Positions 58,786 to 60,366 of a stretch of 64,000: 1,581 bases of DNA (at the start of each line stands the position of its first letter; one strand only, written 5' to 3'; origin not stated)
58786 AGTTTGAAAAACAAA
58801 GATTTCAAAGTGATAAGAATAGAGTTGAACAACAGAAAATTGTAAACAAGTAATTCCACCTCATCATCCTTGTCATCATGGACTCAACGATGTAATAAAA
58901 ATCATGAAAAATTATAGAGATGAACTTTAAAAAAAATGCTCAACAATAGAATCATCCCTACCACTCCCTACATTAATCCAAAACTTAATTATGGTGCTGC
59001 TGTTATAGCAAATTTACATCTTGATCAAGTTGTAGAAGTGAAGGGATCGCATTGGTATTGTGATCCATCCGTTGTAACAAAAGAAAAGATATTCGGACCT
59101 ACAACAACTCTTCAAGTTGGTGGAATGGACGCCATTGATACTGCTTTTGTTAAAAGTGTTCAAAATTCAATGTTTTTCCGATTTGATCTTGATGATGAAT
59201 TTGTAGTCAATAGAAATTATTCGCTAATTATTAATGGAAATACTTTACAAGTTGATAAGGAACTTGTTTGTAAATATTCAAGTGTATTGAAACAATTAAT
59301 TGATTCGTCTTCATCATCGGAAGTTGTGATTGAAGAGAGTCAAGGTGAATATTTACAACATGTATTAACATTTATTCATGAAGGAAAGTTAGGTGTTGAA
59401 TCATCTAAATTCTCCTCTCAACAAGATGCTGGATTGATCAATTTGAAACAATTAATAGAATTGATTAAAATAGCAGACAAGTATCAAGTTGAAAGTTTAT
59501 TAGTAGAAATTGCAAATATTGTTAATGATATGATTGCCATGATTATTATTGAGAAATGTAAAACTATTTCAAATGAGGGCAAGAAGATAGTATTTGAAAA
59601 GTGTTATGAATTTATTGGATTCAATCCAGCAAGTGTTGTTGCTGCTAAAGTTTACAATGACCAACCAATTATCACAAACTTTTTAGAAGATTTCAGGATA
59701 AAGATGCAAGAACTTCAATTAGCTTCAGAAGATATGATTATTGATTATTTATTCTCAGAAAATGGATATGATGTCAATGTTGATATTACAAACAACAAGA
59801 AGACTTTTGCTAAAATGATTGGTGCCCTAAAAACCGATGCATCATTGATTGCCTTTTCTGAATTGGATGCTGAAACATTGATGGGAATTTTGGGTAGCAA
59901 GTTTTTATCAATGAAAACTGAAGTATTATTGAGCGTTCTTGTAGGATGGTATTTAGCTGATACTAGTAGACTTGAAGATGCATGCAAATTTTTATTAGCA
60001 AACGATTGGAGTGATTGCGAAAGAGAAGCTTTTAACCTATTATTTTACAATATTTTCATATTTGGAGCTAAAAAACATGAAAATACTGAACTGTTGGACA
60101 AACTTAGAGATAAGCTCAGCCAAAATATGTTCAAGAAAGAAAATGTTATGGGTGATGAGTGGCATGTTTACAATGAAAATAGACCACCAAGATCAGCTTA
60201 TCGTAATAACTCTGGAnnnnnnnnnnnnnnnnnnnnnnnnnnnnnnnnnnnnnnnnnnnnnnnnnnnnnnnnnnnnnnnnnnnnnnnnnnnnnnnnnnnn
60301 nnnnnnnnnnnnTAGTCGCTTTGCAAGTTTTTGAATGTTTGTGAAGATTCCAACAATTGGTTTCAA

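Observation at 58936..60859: BTB/POZ domain fused in one gene to an ARF-family GTPase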

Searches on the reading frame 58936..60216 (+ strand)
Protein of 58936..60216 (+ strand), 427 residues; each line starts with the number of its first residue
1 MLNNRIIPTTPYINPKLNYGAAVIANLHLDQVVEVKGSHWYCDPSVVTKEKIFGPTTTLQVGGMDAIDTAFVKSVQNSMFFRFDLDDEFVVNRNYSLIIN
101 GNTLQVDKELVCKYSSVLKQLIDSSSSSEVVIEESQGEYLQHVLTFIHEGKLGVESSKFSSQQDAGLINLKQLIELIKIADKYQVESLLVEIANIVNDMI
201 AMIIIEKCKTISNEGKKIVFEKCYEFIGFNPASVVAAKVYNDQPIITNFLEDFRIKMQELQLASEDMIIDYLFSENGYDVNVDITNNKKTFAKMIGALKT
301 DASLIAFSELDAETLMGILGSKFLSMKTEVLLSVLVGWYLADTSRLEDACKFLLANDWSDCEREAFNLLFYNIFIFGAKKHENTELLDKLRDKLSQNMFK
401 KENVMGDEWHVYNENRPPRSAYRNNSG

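Call 6: find_homologous_proteins(query=window:58936-60216:+, max_evalue=0.001)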
Query seq(427 aa) (427 aa): 1 proteins with E <= 0.001 among 5901 candidates.
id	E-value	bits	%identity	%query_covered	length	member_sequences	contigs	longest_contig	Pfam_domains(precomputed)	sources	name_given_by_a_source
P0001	1.3e-278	941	100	100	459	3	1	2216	-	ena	-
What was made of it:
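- Tried and rejected: The word-indexed homolog search with the N-terminal 427 aa found only the query's own cluster (call 6).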

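Call 9: find_encoding_contigs(protein=P0001, flank=10000, max_places=6)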
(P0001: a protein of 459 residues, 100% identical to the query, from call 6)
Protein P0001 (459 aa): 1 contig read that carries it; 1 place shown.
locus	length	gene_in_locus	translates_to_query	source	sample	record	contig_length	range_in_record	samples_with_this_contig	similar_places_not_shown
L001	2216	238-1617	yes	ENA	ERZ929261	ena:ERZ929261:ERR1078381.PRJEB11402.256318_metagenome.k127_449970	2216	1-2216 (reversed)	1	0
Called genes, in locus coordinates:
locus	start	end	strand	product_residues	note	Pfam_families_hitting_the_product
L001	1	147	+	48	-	?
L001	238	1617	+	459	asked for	-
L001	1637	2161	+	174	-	PF00025:Arf, PF00071:Ras, PF00503:G-alpha (weak), PF08477:Roc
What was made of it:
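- A prokaryote-style gene caller on a metagenome contig split it into 459-aa and 174-aa ORFs (call 9).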

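Call 17: search_protein_representatives(protein=window:58936-60216:+)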
Query: 427 residues. Proteins with E-value up to 0.001 (for the whole library): 13; up to 1e-10: 4; up to 1e-30: 1. The best 13 are listed.
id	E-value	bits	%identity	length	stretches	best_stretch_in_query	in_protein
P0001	4.0e-279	941.3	100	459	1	1-427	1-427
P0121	5.9e-26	107.7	34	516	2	133-412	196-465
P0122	9.7e-13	64.2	25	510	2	77-374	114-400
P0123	1.1e-12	64.1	25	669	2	88-400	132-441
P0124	8.0e-10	54.6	35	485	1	114-243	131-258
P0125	5.3e-09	51.9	27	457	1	98-406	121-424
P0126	7.5e-09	51.4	38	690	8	212-257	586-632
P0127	1.1e-05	41.0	27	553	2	109-402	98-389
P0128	1.5e-05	40.6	34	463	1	122-263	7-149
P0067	3.9e-05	39.1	27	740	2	166-382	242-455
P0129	4.4e-05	39.0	26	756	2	121-399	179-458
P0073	3.4e-04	36.1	32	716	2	162-254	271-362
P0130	5.7e-04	35.3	26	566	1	122-389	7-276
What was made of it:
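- The N-terminal half is only 34% identical to its nearest relative (call 17).
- Tried and rejected: The exhaustive representative search was needed to find the family (call 17). It was rejected because its N-terminal similarity is weak (E 4e-5, call 17).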

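Call 24: find_homologous_proteins(query=A2, max_evalue=0.001)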
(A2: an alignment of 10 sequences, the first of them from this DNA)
Query A2 (10 sequences) (426 aa, profile of the alignment): 2 proteins with E <= 0.001 among 8000 candidates.
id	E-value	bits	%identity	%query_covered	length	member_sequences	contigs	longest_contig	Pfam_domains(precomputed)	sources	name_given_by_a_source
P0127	3.5e-123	430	22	84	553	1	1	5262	PF00025.28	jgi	-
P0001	5.2e-121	423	100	100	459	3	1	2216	-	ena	-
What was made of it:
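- Tried and rejected: A profile search with the N-terminal family alignment returned only 2 proteins (call 24).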

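Call 25: list_cluster_members(proteins=[P0001, P0121, P0122, P0123, P0124, P0125, P0127, P0129, P0130, P0128])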
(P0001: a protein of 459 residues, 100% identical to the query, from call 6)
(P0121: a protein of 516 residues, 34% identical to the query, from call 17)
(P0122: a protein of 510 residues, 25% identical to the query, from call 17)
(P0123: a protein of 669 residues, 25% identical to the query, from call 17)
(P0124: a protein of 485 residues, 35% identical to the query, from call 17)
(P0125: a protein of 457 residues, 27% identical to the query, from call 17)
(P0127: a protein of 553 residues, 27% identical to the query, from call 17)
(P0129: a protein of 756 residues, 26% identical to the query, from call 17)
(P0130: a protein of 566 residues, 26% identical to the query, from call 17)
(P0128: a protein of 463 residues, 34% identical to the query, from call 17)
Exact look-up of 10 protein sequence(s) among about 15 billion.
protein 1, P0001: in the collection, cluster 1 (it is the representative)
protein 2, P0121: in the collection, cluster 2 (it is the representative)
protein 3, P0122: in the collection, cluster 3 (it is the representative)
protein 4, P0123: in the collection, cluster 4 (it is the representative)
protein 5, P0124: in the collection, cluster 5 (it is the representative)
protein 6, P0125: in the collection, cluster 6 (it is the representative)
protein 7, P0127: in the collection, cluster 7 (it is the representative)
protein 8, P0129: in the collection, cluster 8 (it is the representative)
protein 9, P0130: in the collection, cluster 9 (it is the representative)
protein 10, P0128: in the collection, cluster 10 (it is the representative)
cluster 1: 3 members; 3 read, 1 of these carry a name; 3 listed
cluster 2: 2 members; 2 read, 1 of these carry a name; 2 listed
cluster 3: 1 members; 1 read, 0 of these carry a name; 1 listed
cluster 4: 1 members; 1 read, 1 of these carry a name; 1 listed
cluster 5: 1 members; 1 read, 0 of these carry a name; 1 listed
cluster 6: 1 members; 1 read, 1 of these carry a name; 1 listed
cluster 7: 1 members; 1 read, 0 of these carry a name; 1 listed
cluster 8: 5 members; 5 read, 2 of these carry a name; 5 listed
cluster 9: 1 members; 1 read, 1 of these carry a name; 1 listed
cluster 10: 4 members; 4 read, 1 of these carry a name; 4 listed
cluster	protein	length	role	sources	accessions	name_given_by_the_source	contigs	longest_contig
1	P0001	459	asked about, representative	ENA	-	-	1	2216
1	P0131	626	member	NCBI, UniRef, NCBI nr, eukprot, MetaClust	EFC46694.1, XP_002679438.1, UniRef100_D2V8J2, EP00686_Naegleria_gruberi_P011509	ARF/SAR family small GTPase [Naegleria gruberi] | ARF/SAR family small GTPase n=1 Tax=Naegleria gruberi TaxID=5762 RepID=D2V8J2_NAEGR | XP_002679438.1 ARF/SAR family small GTPase [Naegleria gruberi strain NEG-M]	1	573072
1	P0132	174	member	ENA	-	-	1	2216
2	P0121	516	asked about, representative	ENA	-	-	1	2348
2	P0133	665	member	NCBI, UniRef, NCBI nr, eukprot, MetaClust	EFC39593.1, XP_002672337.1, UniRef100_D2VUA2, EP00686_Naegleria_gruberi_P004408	ARF/SAR family small GTPase [Naegleria gruberi] | ARF/SAR family small GTPase n=1 Tax=Naegleria gruberi TaxID=5762 RepID=D2VUA2_NAEGR | XP_002672337.1 ARF/SAR family small GTPase [Naegleria gruberi strain NEG-M]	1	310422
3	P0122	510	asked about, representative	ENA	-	-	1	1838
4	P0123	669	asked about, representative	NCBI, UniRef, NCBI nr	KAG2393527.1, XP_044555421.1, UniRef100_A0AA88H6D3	hypothetical protein C9374_007058 [Naegleria lovaniensis] | BTB domain-containing protein n=1 Tax=Naegleria lovaniensis TaxID=51637 ... | uncharacterized protein C9374_007058 [Naegleria lovaniensis]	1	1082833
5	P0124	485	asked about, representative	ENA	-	-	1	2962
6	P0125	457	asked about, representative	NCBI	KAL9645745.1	hypothetical protein ABK040_003477 [Willaertia magna]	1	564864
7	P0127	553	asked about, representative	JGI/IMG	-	-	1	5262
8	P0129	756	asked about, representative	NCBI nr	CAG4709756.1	unnamed protein product [Naegleria fowleri]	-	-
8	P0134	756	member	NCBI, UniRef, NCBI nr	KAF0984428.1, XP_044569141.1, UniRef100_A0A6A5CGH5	hypothetical protein FDP41_000327 [Naegleria fowleri] | BTB domain-containing protein n=1 Tax=Naegleria fowleri TaxID=5763 RepID=A0A6A5CGH5_NAEFO | uncharacterized protein FDP41_000327 [Naegleria fowleri]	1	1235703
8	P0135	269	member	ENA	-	-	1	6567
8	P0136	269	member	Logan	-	-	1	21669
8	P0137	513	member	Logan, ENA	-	-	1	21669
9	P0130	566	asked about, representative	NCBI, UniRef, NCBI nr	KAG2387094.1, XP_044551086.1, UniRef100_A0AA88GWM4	hypothetical protein C9374_002129 [Naegleria lovaniensis] | Uncharacterized protein n=1 Tax=Naegleria lovaniensis TaxID=51637 RepID=A0AA88GWM4_NAELO | uncharacterized protein C9374_002129 [Naegleria lovaniensis]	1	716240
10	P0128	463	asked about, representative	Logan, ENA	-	-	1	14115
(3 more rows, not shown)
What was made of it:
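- On Heterolobosean BTB–Arf1 family (NgrArf1j/k/l type): The N-terminal half alone hits NgrArf1k at 5.9e-26 and nine further family members (Naegleria, Willaertia, or unnamed ENA/JGI metagenome ORFs that align with the family) at 1e-12 to 6e-4 (calls 17, 25).
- The thirteenth is a spurious repeat protein (calls 17, 25).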

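Call 31: search_protein_families(library=pfam, alignment_id=A3, max_evalue=0.01)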
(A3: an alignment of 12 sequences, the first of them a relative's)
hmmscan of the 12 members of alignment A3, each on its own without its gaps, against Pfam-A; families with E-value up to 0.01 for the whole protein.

A. member 1, P0131 (626 aa): 8 families
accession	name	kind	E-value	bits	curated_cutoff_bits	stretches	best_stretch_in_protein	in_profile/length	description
PF00025.27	Arf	-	7.2e-57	192.1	22.3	1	426-586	12-172/174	ADP-ribosylation factor family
PF00071.28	Ras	-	2.6e-14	53.5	21.6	1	430-587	1-159/162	Ras family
PF08477.19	Roc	-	3.8e-11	43.7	27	1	430-540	1-119/119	Ras of Complex, Roc, domain of DAPkinase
PF00503.26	G-alpha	-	9.9e-10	38.5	48.8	1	457-541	168-262/333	G-protein alpha subunit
PF04670.18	Gtr1_RagA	-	1.8e-07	31.3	22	1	430-553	1-135/232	Gtr1/RagA G protein conserved region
PF09439.16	SRPRB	-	4e-05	23.5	25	1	430-555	5-135/178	Signal recognition particle receptor beta subunit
PF00651.37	BTB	-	0.00038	21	20.5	1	97-193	15-103/110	BTB/POZ domain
PF00009.33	GTP_EFTU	-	0.0093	16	26.5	0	528-585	120-183/188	Elongation factor Tu GTP binding domain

B. families by the number of members that match (of 12 scanned): 13 families
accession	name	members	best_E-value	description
PF00025.27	Arf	11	6e-69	ADP-ribosylation factor family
PF00651.37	BTB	10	6.6e-10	BTB/POZ domain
PF00503.26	G-alpha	8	2.8e-12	G-protein alpha subunit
PF09439.16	SRPRB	8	1.1e-11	Signal recognition particle receptor beta subunit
PF08477.19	Roc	7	2.9e-15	Ras of Complex, Roc, domain of DAPkinase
PF00071.28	Ras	7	2.6e-14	Ras family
PF01926.29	MMR_HSR1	6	4.8e-06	50S ribosome-binding GTPase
PF00009.33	GTP_EFTU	5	9.7e-06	Elongation factor Tu GTP binding domain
PF04670.18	Gtr1_RagA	4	2.4e-11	Gtr1/RagA G protein conserved region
PF22252.2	PNGase_F-II_N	2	0.0031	N-glycanase peptide, N-terminal domain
PF25472.1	DUF7902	1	0.00041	Domain of unknown function (DUF7902)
PF21536.4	BTB_KLHL33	1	0.0045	Kelch-like protein 33-like, BTB/POZ domain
PF03205.20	MobB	1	0.0056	Molybdopterin guanine dinucleotide synthesis protein B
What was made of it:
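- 59218..59535 (+): BTB/POZ domain (aa ~95-200). BTB is hit in 10 of 12 relatives, best 6.6e-10 (call 31).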

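Call 39: predict_structure(alignment_id=A3)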
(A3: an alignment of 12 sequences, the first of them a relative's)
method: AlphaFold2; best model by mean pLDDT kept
length: 626 residues; sequences in the alignment: 12
mean_pLDDT: 70.3   pTM: 0.56
mean pLDDT of the five models: 70.3, 68.8, 67.8, 67.0, 66.6
residues with pLDDT >= 90: 87; 70-90: 290; 50-70: 115; < 50: 134
segments of 3 or more residues with pLDDT < 50: 1-33, 55-57, 60-65, 248-254, 256-267, 275-286, 403-426, 482-485, 596-626
pLDDT, mean of each block of 10 residues (from residue 1): 28 32 36 62 70 52 57 86 78 81 86 90 81 85 89 74 72 95 94 90 94 93 90 87 65 45 46 49 49 57 77 89 82 78 78 81 66 62 73 69 45 35 50 85 83 62 75 79 52 79 89 86 80 90 87 85 84 82 75 49 37 26 24
secondary structure, 60 per line:
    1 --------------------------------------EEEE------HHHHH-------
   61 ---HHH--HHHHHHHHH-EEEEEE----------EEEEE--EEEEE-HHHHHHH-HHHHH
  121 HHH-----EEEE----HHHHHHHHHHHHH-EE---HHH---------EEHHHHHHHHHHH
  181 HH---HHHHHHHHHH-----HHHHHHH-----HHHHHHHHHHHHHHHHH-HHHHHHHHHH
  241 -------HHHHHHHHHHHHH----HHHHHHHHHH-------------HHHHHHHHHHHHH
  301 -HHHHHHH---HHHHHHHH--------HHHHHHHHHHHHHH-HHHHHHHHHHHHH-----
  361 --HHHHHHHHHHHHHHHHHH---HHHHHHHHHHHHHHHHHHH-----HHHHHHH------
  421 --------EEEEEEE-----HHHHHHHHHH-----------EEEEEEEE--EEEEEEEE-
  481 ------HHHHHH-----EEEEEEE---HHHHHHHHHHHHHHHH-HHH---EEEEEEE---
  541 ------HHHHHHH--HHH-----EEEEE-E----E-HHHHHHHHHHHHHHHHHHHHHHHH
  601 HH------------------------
elements in order: E39-42 H49-53 H69-77 E79-84 E95-99 E102-106 H108-114 H116-123 E129-132 H137-149 H170-182 H186-195 H201-207 H213-229 H231-240 H248-260 H265-274 H288-300 H302-308 H312-319 H328-341 H343-355 H363-380 H384-402 H408-414 E429-435 H441-450 E462-469 E472-479 H487-492 E498-504 H508-523 E531-537 H547-553 E564-568 H577-602
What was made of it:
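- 60142..60216 (+): Linker (aa 403-427), low confidence. It contains the semi-conserved D-E-x-W segment (GDEWHVY) where a free Arf has its myristoylated amphipathic helix. pLDDT below 50 for aa 403-426 (call 39).
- On ARF family small GTPase (Arf1 group): The preceding 25 residues form a low-confidence linker (call 39).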

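Call 42: search_solved_structures(query=A2, max_evalue=1, show_alignments=3)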
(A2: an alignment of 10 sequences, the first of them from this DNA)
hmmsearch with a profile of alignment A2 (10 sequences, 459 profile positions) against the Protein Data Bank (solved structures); distinct sequences matched with E-value up to 1: 49.
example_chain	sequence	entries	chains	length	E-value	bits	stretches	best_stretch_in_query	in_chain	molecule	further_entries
4eoz_A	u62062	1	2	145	2.6e-10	43.2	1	133-187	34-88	Speckle-type POZ protein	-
3htm_A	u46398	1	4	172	3.3e-10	42.8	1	133-187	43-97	Speckle-type POZ protein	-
4j8z_A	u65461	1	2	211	5.3e-10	42.2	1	133-187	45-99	Speckle-type POZ protein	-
3hqi_A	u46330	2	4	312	8.2e-10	41.5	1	133-187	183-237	Speckle-type POZ protein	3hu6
8dws_A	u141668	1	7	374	9.7e-10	41.3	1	133-187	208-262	Speckle-type POZ protein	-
8dwt_C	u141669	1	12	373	9.8e-10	41.3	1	133-187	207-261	Speckle-type POZ protein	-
8dwu_A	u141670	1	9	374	9.9e-10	41.3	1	133-187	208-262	Speckle-type POZ protein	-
8dwv_A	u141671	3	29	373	1.9e-09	40.3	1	133-187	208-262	Speckle-type POZ protein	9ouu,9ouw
9out_C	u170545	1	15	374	1.9e-09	40.3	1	133-187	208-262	Speckle-type POZ protein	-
8gq6_A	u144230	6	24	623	1.2e-08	37.7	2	133-238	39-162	Kelch repeat and BTB domain-containing protein 2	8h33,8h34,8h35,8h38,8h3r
8h36_A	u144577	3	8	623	1.2e-08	37.7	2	133-238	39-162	Kelch repeat and BTB domain-containing protein 2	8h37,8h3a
8h3f_I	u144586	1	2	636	1.3e-08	37.6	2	133-238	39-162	Kelch repeat and BTB domain-containing protein 2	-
8voj_A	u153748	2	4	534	5.2e-06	29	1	127-215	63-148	Isoform 2 of Kelch repeat and BTB domain-containing protein 4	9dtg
9ggl_C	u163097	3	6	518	5.3e-06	29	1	127-215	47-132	Isoform 1 of Kelch repeat and BTB domain-containing protein 4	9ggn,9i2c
8vpq_A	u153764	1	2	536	5.3e-06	29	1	127-215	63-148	Isoform 2 of Kelch repeat and BTB domain-containing protein 4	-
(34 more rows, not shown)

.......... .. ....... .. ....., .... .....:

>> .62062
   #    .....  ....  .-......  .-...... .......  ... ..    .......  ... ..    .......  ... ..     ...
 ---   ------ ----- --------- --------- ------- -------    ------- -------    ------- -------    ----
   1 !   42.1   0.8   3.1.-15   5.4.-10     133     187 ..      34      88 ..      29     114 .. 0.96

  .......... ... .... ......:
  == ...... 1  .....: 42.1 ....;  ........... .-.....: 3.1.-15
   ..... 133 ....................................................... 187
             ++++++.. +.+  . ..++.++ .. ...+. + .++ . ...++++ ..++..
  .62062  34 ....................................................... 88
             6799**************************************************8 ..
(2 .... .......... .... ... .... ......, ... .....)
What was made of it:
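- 59302..59319 (+): α3–β4 loop, D123-S128 (DSSSSS). It is 4 residues shorter than in relatives and lacks the φ-x-E (M-x-E) Cul3-contact motif. The SPOP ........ segment aligns to the family consensus SEMiESKsN (call 42).
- On BTB/POZ domain: The match is backed by 10 of 12 relatives (best 6.6e-10, call 31) and by the family profile against the SPOP BTB at 2.6e-10 (call 42).
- Checked: a family profile hits the SPOP BTB at 2.6e-10 (call 42);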

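Call 47: predict_structure(alignment_id=A2)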
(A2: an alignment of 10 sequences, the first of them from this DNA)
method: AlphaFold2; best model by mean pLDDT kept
length: 426 residues; sequences in the alignment: 10
mean_pLDDT: 71.7   pTM: 0.74
mean pLDDT of the five models: 71.7, 71.3, 71.2, 70.9, 68.9
residues with pLDDT >= 90: 82; 70-90: 187; 50-70: 60; < 50: 97
segments of 3 or more residues with pLDDT < 50: 1-33, 53-65, 160-163, 248-286, 420-426
pLDDT, mean of each block of 10 residues (from residue 1): 37 35 39 62 61 46 54 82 79 79 85 90 80 83 89 65 66 95 95 90 95 95 90 88 66 44 40 40 48 62 84 93 85 84 84 88 75 74 81 83 62 56 38
secondary structure, 60 per line:
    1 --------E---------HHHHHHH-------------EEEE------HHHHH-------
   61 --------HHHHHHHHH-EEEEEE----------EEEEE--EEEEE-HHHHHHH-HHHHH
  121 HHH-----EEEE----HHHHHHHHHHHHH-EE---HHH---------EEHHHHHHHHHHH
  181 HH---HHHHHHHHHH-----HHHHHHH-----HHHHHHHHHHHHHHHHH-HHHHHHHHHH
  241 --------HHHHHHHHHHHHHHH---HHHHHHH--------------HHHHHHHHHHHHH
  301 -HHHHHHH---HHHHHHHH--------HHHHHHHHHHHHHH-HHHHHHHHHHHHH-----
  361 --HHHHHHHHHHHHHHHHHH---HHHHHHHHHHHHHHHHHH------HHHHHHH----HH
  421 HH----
elements in order: H19-25 E39-42 H49-53 H69-77 E79-84 E95-99 E102-106 H108-114 H116-123 E129-132 H137-149 H170-182 H186-195 H201-207 H213-229 H231-240 H249-263 H267-273 H288-300 H302-308 H312-319 H328-341 H343-355 H363-380 H384-401 H408-414 H419-422
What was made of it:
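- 59047..59187 (+): Pre-BTB conserved segment (aa 38-84) with the family motifs SHWYCD and VQNSMFF. Predicted β-strand 39-42, helix 69-77, strand 79-84. Possibly the N-terminal extension of a long-form, strand-swapped BTB dimer (inference). Secondary structure from calls 39 and 47.
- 59218..59535 (+): The family profile hits SPOP, KBTBD2, KBTBD4, KLHL11, KLHL3 and Keap1 (call 42). pLDDT 80-95 (calls 39, 47).
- High-confidence helices sit in the 3-box position (calls 39, 47).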
